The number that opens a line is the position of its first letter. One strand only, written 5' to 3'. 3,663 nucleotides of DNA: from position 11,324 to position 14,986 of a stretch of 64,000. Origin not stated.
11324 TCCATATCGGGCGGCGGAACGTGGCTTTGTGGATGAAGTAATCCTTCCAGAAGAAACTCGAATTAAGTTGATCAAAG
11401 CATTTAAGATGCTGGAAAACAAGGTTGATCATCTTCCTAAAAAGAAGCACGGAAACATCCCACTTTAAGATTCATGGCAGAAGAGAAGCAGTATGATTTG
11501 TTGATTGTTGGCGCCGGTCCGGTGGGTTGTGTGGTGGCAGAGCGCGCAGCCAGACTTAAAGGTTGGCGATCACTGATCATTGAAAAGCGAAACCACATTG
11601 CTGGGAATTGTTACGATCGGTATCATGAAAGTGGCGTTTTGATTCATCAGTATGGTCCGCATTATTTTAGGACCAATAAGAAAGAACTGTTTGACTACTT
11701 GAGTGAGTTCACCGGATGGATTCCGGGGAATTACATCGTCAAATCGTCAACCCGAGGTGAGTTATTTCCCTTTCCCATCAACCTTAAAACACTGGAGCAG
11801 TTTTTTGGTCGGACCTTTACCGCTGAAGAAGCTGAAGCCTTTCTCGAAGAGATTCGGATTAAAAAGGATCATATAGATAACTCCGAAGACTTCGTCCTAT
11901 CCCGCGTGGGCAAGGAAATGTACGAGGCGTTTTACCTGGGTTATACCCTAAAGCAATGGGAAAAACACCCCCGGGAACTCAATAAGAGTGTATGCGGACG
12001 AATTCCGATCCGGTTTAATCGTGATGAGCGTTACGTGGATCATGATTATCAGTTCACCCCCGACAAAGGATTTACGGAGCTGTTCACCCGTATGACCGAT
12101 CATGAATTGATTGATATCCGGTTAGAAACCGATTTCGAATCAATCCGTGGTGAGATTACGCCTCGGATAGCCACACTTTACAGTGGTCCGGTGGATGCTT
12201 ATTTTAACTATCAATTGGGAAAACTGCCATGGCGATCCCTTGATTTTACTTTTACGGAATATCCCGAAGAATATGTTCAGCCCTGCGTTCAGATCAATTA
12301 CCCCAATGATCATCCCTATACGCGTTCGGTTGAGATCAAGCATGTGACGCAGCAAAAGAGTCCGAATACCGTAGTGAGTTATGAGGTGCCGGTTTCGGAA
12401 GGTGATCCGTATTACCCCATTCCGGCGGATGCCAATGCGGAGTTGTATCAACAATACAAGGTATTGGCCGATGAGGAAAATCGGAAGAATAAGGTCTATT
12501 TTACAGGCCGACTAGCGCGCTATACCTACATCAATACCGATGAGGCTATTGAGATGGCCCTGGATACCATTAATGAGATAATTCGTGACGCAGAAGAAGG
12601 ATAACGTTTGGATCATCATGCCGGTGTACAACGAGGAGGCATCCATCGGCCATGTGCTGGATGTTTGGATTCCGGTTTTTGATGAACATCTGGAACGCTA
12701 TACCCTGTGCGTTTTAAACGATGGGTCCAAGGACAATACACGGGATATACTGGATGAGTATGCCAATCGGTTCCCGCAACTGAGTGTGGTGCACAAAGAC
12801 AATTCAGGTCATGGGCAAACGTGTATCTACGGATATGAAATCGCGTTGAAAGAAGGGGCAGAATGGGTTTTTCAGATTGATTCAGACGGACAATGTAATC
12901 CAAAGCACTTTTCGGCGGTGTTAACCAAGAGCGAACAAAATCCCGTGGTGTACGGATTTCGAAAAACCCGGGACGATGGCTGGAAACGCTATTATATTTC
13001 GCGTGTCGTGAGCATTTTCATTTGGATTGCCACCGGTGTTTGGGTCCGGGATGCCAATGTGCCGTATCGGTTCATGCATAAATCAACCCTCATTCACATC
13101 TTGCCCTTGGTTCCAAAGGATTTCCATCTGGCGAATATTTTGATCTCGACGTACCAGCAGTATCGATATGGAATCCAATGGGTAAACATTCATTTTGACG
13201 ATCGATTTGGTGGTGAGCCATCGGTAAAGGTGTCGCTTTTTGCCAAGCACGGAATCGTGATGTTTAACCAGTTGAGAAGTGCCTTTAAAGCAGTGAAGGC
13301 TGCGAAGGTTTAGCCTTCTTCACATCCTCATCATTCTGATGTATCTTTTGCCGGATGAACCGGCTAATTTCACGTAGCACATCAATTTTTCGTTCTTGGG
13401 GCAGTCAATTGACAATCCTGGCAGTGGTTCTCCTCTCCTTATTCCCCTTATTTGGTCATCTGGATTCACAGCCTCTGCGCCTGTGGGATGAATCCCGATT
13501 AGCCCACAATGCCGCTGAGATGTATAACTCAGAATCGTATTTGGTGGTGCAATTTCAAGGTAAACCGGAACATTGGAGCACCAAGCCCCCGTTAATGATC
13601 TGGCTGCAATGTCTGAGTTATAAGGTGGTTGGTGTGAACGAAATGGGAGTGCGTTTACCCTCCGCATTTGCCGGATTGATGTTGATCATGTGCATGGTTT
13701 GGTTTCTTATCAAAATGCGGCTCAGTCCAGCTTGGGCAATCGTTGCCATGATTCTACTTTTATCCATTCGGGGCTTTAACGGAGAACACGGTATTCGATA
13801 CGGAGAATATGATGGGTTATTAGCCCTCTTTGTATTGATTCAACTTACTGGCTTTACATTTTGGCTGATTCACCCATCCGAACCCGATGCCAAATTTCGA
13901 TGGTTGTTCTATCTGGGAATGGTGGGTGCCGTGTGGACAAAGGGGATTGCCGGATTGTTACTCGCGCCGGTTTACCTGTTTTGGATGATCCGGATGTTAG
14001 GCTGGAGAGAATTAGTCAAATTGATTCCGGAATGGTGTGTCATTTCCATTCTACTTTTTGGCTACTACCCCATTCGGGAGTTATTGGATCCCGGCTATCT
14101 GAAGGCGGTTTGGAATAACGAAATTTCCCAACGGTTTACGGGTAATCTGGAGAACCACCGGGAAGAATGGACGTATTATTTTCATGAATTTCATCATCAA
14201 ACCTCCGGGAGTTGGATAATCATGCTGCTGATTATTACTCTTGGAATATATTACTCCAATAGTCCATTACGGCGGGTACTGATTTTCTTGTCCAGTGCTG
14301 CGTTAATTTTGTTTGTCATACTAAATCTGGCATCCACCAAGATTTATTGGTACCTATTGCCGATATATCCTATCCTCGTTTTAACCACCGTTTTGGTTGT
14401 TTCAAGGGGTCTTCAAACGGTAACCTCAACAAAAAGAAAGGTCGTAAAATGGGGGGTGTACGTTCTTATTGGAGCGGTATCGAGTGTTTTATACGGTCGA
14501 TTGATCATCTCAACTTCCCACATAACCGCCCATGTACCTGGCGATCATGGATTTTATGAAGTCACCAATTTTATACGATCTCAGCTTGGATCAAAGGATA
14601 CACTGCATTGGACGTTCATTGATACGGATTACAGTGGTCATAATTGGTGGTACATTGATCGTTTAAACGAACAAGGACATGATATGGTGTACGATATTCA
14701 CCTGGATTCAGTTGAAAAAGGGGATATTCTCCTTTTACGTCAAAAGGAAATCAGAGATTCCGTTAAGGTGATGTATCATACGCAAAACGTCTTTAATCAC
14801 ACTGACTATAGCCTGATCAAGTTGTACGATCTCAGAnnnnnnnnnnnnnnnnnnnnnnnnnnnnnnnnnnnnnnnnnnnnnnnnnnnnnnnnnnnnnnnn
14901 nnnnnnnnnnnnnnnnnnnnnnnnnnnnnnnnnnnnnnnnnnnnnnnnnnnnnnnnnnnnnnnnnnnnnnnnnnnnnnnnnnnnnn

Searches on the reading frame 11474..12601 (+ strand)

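Call 8: search_protein_families(library=pfam, proteins=[window:11474-12601:+], max_evalue=0.01)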
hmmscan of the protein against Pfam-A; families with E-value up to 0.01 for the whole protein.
window:11474-12601:+ (376 aa): 5 families
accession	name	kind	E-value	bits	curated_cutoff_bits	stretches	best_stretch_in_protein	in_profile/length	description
PF03275.19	GLF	-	1.2e-63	215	26.3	1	153-352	2-203/203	UDP-galactopyranose mutase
PF13450.12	NAD_binding_8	-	3.3e-15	56.6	21.9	1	11-79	1-68/68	NAD(P)-binding Rossmann-like domain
PF01266.30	DAO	-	0.00037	20.6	27.9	1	8-60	1-50/353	FAD dependent oxidoreductase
PF13738.12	Pyr_redox_3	-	0.0043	16.8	30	1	10-54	1-43/305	Pyridine nucleotide-disulphide oxidoreductase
PF07992.20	Pyr_redox_2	-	0.0046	16.9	26.1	1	7-47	143-181/291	Pyridine nucleotide-disulphide oxidoreductase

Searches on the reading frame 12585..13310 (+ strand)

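Call 8: search_protein_families(library=pfam, proteins=[window:12585-13310:+], max_evalue=0.01)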
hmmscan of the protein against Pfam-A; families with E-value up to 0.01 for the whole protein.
window:12585-13310:+ (242 aa): 2 families
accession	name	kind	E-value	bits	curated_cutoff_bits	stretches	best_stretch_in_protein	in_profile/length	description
PF00535.33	Glycos_transf_2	-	3.9e-21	76.2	23.3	1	10-140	2-129/168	Glycosyl transferase family 2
PF13704.12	Glyco_tranf_2_4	-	0.001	20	27.5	1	36-101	17-81/98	Glycosyl transferase family 2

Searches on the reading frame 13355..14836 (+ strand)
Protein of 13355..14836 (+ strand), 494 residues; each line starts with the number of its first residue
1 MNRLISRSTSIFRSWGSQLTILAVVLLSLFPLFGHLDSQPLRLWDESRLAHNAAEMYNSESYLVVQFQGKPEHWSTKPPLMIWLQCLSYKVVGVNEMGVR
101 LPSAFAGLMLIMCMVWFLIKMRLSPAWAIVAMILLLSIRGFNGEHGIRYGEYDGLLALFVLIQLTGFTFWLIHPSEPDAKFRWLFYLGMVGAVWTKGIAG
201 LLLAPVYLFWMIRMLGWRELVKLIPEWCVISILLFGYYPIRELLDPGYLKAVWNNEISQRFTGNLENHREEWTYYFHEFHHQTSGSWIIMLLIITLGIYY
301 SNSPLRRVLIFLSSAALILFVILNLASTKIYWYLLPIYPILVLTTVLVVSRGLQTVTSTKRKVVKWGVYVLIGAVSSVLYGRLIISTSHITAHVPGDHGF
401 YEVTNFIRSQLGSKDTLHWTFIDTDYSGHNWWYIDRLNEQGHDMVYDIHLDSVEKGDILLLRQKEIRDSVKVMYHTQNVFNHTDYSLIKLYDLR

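Call 8: search_protein_families(library=pfam, proteins=[window:13355-14836:+], max_evalue=0.01)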
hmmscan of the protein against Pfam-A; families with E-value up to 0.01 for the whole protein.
window:13355-14836:+ (494 aa): 3 families
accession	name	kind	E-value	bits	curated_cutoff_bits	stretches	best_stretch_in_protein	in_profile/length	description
PF13231.12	PMT_2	-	3e-08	34.5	26.1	1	77-234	2-151/160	Dolichyl-phosphate-mannose-protein mannosyltransferase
PF02366.24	PMT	-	5.5e-06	26.5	22.7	1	75-218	60-204/245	Dolichyl-phosphate-mannose-protein mannosyltransferase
PF08006.16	HAAS_TM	-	0.0069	16.9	28.3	1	338-385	25-71/117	HAAS transmembrane region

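Call 9: search_protein_families(library=ncbifam, proteins=[window:13355-14836:+], max_evalue=0.1)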
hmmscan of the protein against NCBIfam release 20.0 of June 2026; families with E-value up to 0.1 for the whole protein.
window:13355-14836:+ (494 aa): 1 family
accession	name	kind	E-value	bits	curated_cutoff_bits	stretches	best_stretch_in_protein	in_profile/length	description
NF009784.2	PRK13279.1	equivalog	1.7e-15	56.7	567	1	17-423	7-398/539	lipid IV(A) 4-amino-4-deoxy-L-arabinosyltransferase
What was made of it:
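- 13355..14839 (+): GT39 / ArnT-like glycosyltransferase, last gene of a glf-GT2-GT39 glycan cluster; forms the left flank. Pfam PMT_2/PMT and a weak NCBIfam ArnT hit (calls 8, 9).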

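Call 10: find_related_loci(query=window:13355-14836:+, collection=genome_contigs, flank=10000)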
Query window:13355-14836:+ (494 aa) in genome_contigs; peptide patterns used: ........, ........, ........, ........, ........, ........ (x = any residue, [..] = any of these).
17 stretches matched a pattern, but none encodes a relative of the query by tblastn (E <= 1e-3).
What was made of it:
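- Tried and rejected: The genome scan found nothing (call 10).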

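Call 14: find_homologous_proteins(query=window:13355-14836:+)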
Query window:13355-14836:+ (494 aa): 385 proteins with E <= 0.001 among 8000 candidates; the best 120 are listed.
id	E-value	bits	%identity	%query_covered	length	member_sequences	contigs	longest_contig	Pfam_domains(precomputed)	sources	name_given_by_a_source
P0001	0.0e+0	1126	100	100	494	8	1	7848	PF02366.25,PF13231.13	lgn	-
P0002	1.2e-109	386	41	90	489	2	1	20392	PF02366.25,PF13231.13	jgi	jgi:4-amino-4-deoxy-L-arabinose transferase-like glycosyltransferase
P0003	4.0e-95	338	37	94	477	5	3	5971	PF02366.25,PF13231.13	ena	-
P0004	1.6e-69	253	32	99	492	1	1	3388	PF13231.13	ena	-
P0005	3.1e-69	252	30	97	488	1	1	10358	PF02366.25,PF13231.13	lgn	-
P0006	1.9e-68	250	32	92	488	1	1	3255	PF02366.25,PF13231.13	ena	-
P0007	3.1e-68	249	31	90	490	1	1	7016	PF13231.13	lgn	-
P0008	7.3e-68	248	32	90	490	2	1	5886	PF02366.25,PF13231.13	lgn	-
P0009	2.0e-67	247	32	97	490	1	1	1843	PF13231.13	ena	-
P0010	2.1e-67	246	33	94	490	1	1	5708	PF02366.25,PF13231.13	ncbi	ncbi:MAG: glycosyltransferase family 39 protein [Bacteroidota bacterium]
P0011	6.6e-67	245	32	93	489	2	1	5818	PF13231.13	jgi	-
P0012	1.4e-66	244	31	96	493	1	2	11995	PF02366.25,PF13231.13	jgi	jgi:4-amino-4-deoxy-L-arabinose transferase-like glycosyltransferase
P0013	1.7e-66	243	32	93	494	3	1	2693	PF13231.13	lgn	-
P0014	2.7e-66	243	31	95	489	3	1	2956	PF02366.25,PF13231.13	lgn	-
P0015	3.1e-66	243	36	79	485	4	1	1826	PF02516.21,PF13231.13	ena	-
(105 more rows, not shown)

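Call 15: find_encoding_contigs(protein=P0002, flank=8000, max_places=4)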
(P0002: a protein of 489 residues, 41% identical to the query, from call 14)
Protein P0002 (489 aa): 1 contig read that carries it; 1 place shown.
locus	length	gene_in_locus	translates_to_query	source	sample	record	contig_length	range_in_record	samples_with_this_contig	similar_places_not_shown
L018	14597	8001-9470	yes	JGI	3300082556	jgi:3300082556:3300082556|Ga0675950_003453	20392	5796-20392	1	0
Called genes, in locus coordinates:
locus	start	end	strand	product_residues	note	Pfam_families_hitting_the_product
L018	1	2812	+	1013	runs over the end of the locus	PF01642:MM_CoA_mutase, PF02310:B12-binding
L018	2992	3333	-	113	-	PF18962:Por_Secre_tail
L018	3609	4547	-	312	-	-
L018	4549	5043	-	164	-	PF18962:Por_Secre_tail (weak)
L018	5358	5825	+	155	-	-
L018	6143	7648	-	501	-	-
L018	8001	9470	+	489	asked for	PF02366:PMT, PF13231:PMT_2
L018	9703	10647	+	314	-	PF00294:PfkB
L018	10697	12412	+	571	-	PF01368:DHH, PF02272:DHHA1, PF17768:RecJ_OB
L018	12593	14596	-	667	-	?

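Call 16: find_encoding_contigs(protein=P0003, flank=8000, max_places=4)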
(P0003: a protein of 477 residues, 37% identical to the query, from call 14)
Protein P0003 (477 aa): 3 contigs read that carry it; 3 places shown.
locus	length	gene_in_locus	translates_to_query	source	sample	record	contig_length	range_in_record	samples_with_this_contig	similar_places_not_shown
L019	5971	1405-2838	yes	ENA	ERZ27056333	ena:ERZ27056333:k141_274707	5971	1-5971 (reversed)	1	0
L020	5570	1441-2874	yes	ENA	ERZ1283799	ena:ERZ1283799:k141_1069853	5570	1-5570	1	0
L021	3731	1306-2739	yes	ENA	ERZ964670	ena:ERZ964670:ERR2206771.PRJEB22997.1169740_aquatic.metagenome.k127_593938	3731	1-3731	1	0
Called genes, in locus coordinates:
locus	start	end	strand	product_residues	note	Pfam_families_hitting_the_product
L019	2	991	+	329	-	?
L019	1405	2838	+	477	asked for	PF02366:PMT, PF13231:PMT_2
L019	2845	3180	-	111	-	-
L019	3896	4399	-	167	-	PF13508:Acetyltransf_7 (weak), PF00583:Acetyltransf_1 (weak), PF13673:Acetyltransf_10 (weak)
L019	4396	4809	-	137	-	PF08681:TacA1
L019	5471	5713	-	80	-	PF01541:GIY-YIG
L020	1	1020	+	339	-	?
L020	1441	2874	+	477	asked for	PF02366:PMT, PF13231:PMT_2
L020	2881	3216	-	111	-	-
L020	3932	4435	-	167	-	PF13508:Acetyltransf_7 (weak), PF00583:Acetyltransf_1 (weak), PF13673:Acetyltransf_10 (weak)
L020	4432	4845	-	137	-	PF08681:TacA1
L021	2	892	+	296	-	?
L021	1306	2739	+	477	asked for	PF02366:PMT, PF13231:PMT_2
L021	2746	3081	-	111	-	-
